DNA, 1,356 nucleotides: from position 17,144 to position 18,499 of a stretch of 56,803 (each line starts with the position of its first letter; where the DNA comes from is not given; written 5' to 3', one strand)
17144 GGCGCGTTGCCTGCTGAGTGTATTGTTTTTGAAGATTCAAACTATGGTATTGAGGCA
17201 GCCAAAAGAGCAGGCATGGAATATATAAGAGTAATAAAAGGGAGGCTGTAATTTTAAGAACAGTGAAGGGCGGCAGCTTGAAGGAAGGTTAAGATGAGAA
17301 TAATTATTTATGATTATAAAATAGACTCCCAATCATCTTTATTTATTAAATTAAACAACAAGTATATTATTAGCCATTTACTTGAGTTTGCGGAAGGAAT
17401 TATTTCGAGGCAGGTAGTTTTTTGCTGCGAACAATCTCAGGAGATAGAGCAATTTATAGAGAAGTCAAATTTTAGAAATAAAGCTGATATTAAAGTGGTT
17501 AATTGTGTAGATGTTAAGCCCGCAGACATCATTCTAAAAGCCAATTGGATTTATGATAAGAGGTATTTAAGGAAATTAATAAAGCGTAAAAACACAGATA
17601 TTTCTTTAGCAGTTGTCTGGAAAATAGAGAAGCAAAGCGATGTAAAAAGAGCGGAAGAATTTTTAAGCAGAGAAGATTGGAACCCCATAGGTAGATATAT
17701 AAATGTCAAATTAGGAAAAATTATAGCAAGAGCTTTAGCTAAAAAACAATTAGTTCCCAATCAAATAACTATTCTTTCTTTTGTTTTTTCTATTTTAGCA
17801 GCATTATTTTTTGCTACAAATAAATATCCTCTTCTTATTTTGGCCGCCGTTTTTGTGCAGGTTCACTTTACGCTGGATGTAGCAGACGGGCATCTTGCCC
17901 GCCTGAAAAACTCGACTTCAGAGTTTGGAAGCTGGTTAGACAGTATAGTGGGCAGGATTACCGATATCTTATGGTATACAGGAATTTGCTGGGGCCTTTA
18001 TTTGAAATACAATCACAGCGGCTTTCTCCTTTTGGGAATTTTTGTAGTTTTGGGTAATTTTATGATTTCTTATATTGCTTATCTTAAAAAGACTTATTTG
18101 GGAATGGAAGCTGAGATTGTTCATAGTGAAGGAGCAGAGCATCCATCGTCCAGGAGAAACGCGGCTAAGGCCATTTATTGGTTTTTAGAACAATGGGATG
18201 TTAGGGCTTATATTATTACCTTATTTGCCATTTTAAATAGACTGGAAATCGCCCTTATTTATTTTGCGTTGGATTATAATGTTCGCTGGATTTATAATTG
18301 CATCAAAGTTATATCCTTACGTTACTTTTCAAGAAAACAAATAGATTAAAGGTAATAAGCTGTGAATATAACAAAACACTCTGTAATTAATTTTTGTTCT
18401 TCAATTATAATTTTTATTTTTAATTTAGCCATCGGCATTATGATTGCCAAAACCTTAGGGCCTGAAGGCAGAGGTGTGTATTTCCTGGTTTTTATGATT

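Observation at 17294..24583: Three paralogous CDP-alcohol phosphatidyltransferase-like proteins that all lack the fourth conserved Asp and carry a degenerate soluble N-terminal domain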

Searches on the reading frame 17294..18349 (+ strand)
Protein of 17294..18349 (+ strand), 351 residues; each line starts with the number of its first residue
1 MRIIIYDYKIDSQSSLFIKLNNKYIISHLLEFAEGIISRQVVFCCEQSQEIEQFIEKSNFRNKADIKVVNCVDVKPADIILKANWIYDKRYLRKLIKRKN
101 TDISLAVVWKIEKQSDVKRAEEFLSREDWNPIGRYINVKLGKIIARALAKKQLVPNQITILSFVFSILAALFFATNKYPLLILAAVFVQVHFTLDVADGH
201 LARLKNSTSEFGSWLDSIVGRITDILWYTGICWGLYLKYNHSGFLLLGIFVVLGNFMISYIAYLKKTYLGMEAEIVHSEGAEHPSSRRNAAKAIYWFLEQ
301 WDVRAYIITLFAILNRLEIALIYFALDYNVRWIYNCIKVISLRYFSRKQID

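Call 3: search_protein_families(library=pfam, proteins=[window:17294-18349:+], max_evalue=1)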
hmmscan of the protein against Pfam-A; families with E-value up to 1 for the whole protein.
window:17294-18349:+ (351 aa): 2 families
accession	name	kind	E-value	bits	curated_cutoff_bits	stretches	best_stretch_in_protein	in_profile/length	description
PF01066.26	CDP-OH_P_transf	-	1.5e-12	48.6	22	1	153-267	2-108/152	CDP-alcohol phosphatidyltransferase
PF01478.23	Peptidase_A24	-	0.11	13.4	26.5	1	150-190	16-57/104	Type IV leader peptidase family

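Call 4: search_protein_families(library=ncbifam, proteins=[window:17294-18349:+], max_evalue=1)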
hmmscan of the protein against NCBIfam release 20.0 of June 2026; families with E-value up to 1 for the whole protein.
window:17294-18349:+ (351 aa): 7 families
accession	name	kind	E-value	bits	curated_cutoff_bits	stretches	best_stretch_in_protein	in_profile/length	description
NF040950.1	archin_ph_syn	equivalog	7.2e-25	88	180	1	141-261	12-126/191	archaetidylinositol phosphate synthase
NF041135.1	IPPtranDIPPsyn_Thcocales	equivalog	3.3e-21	75.8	580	1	109-335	202-412/419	bifunctional L-myo-inositol-1-phosphate cytidylyltransferase/CDP-L-myo-inositol myo-inositolphosphotransferase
NF045883.1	PIPSynth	equivalog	2.5e-18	66.5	170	1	137-261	7-130/197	phosphatidylinositol phosphate synthase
NF052561.1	PIPSynBT1523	equivalog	1.9e-11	44.1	350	1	144-262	16-140/232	hypothetical protein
TIGR00473.1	pssA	equivalog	2.3e-05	24.6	107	1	161-254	3-93/153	CDP-diacylglycerol--serine O-phosphatidyltransferase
TIGR00560.1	pgsA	equivalog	0.00091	19.8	109.1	1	154-222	3-74/183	CDP-diacylglycerol--glycerol-3-phosphate 3-phosphatidyltransferase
NF008090.0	PRK10832.1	equivalog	0.01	16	304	1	159-222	10-73/182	CDP-diacylglycerol--glycerol-3-phosphate 3-phosphatidyltransferase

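Call 6: search_solved_structures(query=window:17294-18349:+, max_evalue=0.1, show_alignments=4)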
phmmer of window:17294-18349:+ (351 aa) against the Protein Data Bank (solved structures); distinct sequences matched with E-value up to 0.1: 8.
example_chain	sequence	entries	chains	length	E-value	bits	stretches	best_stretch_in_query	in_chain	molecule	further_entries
4o6m_A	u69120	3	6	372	1.1e-19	74.2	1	132-262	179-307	AF2299, a CDP-alcohol phosphotransferase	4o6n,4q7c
4mnd_A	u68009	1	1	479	1.1e-09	41.4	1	110-269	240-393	CTP L-myo-inositol-1-phosphate cytidylyltransferase/CDP-L-myo-inositol myo-inositolphospho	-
6wm5_A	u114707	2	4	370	1.3e-07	34.6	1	139-261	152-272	AfCTD-Phosphatidylinositol-phosphate synthase (PIPS) fusion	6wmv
6h53_A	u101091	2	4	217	2e-07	34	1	140-262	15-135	CDP-diacylglycerol--inositol 3-phosphatidyltransferase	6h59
6h5a_A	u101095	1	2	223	2.2e-07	33.9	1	140-262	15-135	CDP-diacylglycerol--inositol 3-phosphatidyltransferase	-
5d91_A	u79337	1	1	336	1.3e-06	31.3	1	106-283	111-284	AF2299 protein,Phosphatidylinositol synthase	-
5d92_D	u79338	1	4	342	3e-06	30.1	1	107-283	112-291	AF2299 protein,Phosphatidylinositol synthase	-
8gyw_B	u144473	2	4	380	0.066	15.8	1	152-257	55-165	Choline/ethanolaminephosphotransferase 1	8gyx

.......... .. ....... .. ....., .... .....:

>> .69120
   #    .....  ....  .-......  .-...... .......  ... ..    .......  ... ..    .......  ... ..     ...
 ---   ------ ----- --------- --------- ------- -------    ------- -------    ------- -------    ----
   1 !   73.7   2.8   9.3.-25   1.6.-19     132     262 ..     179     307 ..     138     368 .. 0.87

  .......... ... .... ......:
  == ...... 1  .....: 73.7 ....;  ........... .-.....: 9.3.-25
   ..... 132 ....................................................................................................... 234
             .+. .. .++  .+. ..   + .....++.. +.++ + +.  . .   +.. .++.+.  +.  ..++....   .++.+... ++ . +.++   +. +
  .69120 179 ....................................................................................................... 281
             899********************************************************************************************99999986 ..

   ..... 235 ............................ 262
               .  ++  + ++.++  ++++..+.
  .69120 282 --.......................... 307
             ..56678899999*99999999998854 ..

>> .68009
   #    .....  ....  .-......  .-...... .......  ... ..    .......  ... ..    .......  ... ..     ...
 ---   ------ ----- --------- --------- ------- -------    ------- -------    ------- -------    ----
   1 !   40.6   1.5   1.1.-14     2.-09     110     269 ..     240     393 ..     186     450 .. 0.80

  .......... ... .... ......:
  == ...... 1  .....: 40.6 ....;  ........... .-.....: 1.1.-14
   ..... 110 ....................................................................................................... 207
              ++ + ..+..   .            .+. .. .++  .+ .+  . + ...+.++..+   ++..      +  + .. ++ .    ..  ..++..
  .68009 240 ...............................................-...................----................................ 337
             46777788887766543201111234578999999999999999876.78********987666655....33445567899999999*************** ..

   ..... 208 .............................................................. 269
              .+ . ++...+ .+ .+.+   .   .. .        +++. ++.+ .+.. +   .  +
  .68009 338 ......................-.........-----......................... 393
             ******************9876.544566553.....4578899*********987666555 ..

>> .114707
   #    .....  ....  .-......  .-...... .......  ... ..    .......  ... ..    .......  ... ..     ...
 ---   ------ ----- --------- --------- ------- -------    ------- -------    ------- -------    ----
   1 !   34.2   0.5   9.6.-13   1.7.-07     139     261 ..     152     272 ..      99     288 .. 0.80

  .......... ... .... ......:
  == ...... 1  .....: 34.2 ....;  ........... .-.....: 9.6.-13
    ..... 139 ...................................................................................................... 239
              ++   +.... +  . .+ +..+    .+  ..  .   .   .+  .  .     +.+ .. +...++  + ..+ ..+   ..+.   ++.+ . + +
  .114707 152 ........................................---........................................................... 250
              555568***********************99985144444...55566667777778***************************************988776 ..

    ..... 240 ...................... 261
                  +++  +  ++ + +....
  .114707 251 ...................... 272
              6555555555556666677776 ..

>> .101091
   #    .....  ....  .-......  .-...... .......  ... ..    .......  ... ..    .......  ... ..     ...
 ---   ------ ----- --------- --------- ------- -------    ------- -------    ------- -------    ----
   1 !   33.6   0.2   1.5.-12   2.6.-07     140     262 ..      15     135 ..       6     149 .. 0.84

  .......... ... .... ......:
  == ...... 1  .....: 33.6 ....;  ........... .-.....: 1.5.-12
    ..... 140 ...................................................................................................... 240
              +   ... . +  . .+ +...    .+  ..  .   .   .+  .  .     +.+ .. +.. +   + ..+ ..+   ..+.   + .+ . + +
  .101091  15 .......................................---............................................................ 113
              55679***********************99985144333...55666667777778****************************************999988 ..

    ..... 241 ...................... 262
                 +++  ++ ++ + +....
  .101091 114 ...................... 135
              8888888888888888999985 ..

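Call 10: find_homologous_proteins(query=window:17294-18349:+, max_evalue=0.001)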
Query window:17294-18349:+ (351 aa): 14 proteins with E <= 0.001 among 2037 candidates.
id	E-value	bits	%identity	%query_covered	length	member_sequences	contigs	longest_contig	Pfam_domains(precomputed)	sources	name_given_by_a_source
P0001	5.9e-229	777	100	100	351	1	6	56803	PF01066.27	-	-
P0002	2.2e-160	552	69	100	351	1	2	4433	PF01066.27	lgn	-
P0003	1.2e-105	372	51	96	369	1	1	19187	PF01066.27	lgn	-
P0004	2.0e-93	332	46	97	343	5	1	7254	PF01066.27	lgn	-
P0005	9.0e-91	323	43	98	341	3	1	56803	PF01066.27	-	-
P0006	3.4e-88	314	44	97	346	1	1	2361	PF01066.27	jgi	jgi:phosphatidylglycerophosphate synthase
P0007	2.6e-87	312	44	97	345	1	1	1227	PF01066.27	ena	-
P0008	8.3e-83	297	44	97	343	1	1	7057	PF01066.27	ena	-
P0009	1.7e-81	292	44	98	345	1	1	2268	PF01066.27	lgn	-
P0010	4.2e-56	209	44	70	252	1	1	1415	PF01066.27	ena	-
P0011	1.1e-34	139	37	65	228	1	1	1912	PF01066.27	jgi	-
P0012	1.0e-16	79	32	53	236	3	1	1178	PF01066.27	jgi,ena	-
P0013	4.9e-16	77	31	45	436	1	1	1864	PF00483.30,PF01128.26,PF01066.27,PF12804.14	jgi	-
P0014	6.1e-15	74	33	53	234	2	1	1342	PF01066.27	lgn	-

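Call 21: find_encoding_contigs(protein=P0003, flank=10000, max_places=3)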
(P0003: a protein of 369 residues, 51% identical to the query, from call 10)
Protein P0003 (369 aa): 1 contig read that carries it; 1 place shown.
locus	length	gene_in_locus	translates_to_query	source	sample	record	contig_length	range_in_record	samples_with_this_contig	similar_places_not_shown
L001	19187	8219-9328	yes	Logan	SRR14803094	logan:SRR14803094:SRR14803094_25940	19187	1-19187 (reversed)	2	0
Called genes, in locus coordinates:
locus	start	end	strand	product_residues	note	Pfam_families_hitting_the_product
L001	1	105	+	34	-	?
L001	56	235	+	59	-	-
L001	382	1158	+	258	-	PF00005:ABC_tran, PF13304:AAA_21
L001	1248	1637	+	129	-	PF05635:23S_rRNA_IVP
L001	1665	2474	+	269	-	PF01061:ABC2_membrane, PF12698:ABC2_membrane_3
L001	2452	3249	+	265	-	PF08003:Methyltransf_9 (weak), PF13489:Methyltransf_23, PF03848:TehB (faint), PF08241:Methyltransf_11, PF08242:Methyltransf_12, PF13649:Methyltransf_25, PF13847:Methyltransf_31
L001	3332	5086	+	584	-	PF00483:NTP_transferase (weak), PF12804:NTP_transf_3, PF01636:APH (weak)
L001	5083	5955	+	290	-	PF01073:3Beta_HSD, PF01370:Epimerase, PF02719:Polysacc_synt_2, PF04321:RmlD_sub_bind, PF16363:GDP_Man_Dehyd, PF07993:NAD_binding_4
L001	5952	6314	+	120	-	PF07883:Cupin_2, PF02311:AraC_binding (weak)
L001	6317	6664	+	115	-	-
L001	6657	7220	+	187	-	PF00702:Hydrolase, PF13419:HAD_2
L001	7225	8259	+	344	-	PF05175:MTS (weak), PF01209:Ubie_methyltran (weak), PF13489:Methyltransf_23, PF07021:MetW, PF13847:Methyltransf_31, PF08241:Methyltransf_11, PF08242:Methyltransf_12, PF13649:Methyltransf_25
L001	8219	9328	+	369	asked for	PF01066:CDP-OH_P_transf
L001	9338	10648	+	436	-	PF01943:Polysacc_synt, PF13440:Polysacc_synt_3, PF01554:MatE (weak)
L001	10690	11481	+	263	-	PF01209:Ubie_methyltran (weak), PF02353:CMAS, PF13489:Methyltransf_23, PF13847:Methyltransf_31, PF08241:Methyltransf_11, PF08242:Methyltransf_12, PF13649:Methyltransf_25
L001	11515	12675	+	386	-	PF00534:Glycos_transf_1, PF13692:Glyco_trans_1_4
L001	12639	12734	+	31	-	-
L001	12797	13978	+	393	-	PF01075:Glyco_transf_9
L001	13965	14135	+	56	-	-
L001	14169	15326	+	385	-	PF02786:CPSase_L_D2 (faint), PF15632:ATPgrasp_Ter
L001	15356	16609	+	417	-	PF13439:Glyco_transf_4, PF13477:Glyco_trans_4_2 (weak), PF20706:GT4-conflict, PF00534:Glycos_transf_1, PF13692:Glyco_trans_1_4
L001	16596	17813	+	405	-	PF13439:Glyco_transf_4, PF13477:Glyco_trans_4_2 (weak), PF13579:Glyco_trans_4_4, PF20706:GT4-conflict (weak), PF00534:Glycos_transf_1, PF13692:Glyco_trans_1_4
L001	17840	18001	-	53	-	-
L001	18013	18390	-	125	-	PF00072:Response_reg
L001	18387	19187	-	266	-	?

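Call 22: find_encoding_contigs(protein=P0002, flank=10000, max_places=3)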
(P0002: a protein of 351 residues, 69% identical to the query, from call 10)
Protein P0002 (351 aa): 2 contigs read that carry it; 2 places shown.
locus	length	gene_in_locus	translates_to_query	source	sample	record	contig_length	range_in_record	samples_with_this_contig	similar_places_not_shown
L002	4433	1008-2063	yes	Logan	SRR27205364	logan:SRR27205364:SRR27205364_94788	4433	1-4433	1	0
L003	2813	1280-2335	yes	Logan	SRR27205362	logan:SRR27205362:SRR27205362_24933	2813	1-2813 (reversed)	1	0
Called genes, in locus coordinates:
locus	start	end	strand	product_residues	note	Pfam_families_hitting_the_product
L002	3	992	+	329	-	?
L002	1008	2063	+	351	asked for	PF01066:CDP-OH_P_transf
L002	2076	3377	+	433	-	PF01943:Polysacc_synt, PF13440:Polysacc_synt_3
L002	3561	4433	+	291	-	?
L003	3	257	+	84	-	?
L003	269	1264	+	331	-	PF13489:Methyltransf_23, PF07021:MetW (weak), PF08003:Methyltransf_9 (weak), PF08241:Methyltransf_11, PF08242:Methyltransf_12, PF13649:Methyltransf_25, PF13847:Methyltransf_31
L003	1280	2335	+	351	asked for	PF01066:CDP-OH_P_transf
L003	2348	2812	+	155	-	?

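Call 23: predict_structure(alignment_id=A3)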
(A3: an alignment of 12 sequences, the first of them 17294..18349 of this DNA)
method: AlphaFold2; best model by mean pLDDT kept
length: 351 residues; sequences in the alignment: 12
mean_pLDDT: 79.0   pTM: 0.67
mean pLDDT of the five models: 79.0, 76.5, 76.1, 75.6, 75.0
residues with pLDDT >= 90: 87; 70-90: 186; 50-70: 57; < 50: 21
segments of 3 or more residues with pLDDT < 50: 19-21, 272-288
pLDDT, mean of each block of 10 residues (from residue 1): 82 63 67 71 84 76 76 86 81 82 79 71 62 83 87 87 95 96 96 88 71 74 91 95 94 87 71 35 43 75 91 96 92 81 62 44
secondary structure, 60 per line:
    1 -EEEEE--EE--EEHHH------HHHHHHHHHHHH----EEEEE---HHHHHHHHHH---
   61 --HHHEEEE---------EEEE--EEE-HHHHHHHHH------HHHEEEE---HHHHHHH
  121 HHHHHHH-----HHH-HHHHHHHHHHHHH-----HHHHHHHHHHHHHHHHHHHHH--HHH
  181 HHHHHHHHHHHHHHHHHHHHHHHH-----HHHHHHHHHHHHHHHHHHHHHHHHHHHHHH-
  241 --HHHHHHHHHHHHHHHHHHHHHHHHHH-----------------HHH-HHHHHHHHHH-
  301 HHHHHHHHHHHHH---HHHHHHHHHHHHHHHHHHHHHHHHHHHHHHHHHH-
elements in order: E2-6 H24-35 E40-44 H48-57 E66-69 E79-82 E85-87 H89-97 E107-110 H114-127 H137-149 H155-175 H178-204 H210-239 H243-268 H290-299 H301-313 H317-350

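Call 26: search_protein_representatives(alignment_id=A3)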
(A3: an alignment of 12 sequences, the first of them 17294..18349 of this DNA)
Query: 12 sequences, 346 profile positions. Proteins with E-value up to 0.001 (for the whole library): 17276; up to 1e-10: 5561; up to 1e-30: 73. The best 150 are listed.
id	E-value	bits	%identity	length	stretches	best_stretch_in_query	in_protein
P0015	2.7e-162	556.3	-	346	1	1-343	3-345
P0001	1.1e-155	534.6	-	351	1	1-344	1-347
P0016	7.0e-116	403.7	-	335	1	1-339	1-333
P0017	1.7e-109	382.7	-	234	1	111-341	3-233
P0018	3.5e-102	358.6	-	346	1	2-339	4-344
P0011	2.7e-84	299.8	-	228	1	122-344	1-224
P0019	6.6e-76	272.2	-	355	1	3-344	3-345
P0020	5.5e-64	233.0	-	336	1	1-336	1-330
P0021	5.7e-59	216.5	-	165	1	177-340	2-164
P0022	5.4e-50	187.0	-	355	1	11-330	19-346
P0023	7.5e-50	186.5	-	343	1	3-339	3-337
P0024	4.4e-48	180.7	-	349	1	19-340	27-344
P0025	6.7e-48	180.1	-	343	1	8-343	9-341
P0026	7.0e-48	180.1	-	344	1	20-342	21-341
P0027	1.9e-47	178.6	-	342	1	17-331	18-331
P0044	6.7e-37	143.9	-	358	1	38-329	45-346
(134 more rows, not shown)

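Call 28: fold_search(model_id=the predicted structure, library=pdb)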
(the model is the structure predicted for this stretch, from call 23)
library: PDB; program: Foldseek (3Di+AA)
matches with E <= 10: 282; with E <= 0.001: 19
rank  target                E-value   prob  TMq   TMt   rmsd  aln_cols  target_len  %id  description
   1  4q7c_A                1.2e-09  1.00  0.49  0.52  13.6       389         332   21  Structure of AF2299, a CDP-alcohol phosphotransferase (released 2014-05-28)
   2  4o6n_A                2.2e-09  1.00  0.50  0.53  13.2       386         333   21  Structure of AF2299, a CDP-alcohol phosphotransferase (CDP-bound) (released 2014-05-14)
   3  4o6m_A                2.6e-09  1.00  0.49  0.52  13.4       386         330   21  Structure of AF2299, a CDP-alcohol phosphotransferase (CMP-bound) (released 2014-05-14)
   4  4o6m_B                3.2e-09  1.00  0.49  0.51  13.2       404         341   21  Structure of AF2299, a CDP-alcohol phosphotransferase (CMP-bound) (released 2014-05-14)
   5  4mnd                  1.9e-08  1.00  0.44  0.39  14.8       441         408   16  Crystal structure of Archaeoglobus fulgidus IPCT-DIPPS bifunctional membrane protein (released 2014-07-02)
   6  6wmv_C                5.0e-06  1.00  0.44  0.46  14.6       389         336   17  Structure of a phosphatidylinositol-phosphate synthase (PIPS) from Mycobacterium kansasii with evidence of substrate b (released 2020-05-27)
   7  6wmv_A                1.7e-05  1.00  0.44  0.46   9.7       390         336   17  Structure of a phosphatidylinositol-phosphate synthase (PIPS) from Mycobacterium kansasii with evidence of substrate b (released 2020-05-27)
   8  6wm5_C                2.2e-05  1.00  0.42  0.44  14.8       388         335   18  Structure of a phosphatidylinositol-phosphate synthase (PIPS) from Mycobacterium kansasii (released 2020-05-27)
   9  5d92_A                2.4e-05  1.00  0.42  0.44  14.4       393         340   16  Structure of a phosphatidylinositolphosphate (PIP) synthase from Renibacterium Salmoninarum (released 2015-11-04)
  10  6wm5_A                3.4e-05  1.00  0.45  0.46   9.2       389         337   17  Structure of a phosphatidylinositol-phosphate synthase (PIPS) from Mycobacterium kansasii (released 2020-05-27)
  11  5d91                  4.2e-05  1.00  0.42  0.43  14.9       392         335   16  Structure of a phosphatidylinositolphosphate (PIP) synthase from Renibacterium Salmoninarum (released 2015-11-11)
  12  6h5a_A                7.1e-05  1.00  0.41  0.66   5.0       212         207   22  Crystal structure of Mycobacterium tuberculosis phosphatidylinositol phosphate synthase (PgsA1) in complex with mangan (released 2019-05-15)
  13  5d92_B                7.5e-05  1.00  0.42  0.43  14.8       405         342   15  Structure of a phosphatidylinositolphosphate (PIP) synthase from Renibacterium Salmoninarum (released 2015-11-04)
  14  6h59_A                1.0e-04  1.00  0.43  0.72   3.8       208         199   21  Crystal structure of Mycobacterium tuberculosis phosphatidylinositol phosphate synthase (PgsA1) with CDP-DAG bound (released 2019-05-15)
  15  5d92_C                1.1e-04  1.00  0.36  0.38  15.5       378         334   16  Structure of a phosphatidylinositolphosphate (PIP) synthase from Renibacterium Salmoninarum (released 2015-11-04)
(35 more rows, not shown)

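Call 31: find_related_loci(query=A3, collection=genome_contigs, flank=10000)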
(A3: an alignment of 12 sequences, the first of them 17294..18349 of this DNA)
Query A3 (351 aa) in genome_contigs; peptide patterns used: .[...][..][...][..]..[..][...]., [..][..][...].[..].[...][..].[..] (x = any residue, [..] = any of these).
21 stretches matched a pattern, but none encodes a relative of the query by tblastn (E <= 1e-3).

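Call 42: find_related_loci(query=A3, collection=metagenome_contigs, flank=10000)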
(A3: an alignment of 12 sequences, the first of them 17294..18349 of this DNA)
Query A3 (351 aa) in metagenome_contigs; peptide patterns used: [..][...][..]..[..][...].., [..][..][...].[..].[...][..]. (x = any residue, [..] = any of these).
333 stretches matched a pattern; 4 encode a relative of the query (tblastn E <= 1e-3); 4 distinct loci.
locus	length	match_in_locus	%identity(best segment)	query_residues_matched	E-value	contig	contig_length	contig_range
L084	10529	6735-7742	46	1-339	5e-99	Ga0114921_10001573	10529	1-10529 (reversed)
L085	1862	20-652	52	131-344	9e-72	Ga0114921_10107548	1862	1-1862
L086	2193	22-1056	36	1-350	1e-69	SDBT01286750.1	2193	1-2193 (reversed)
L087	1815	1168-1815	41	2-218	2e-52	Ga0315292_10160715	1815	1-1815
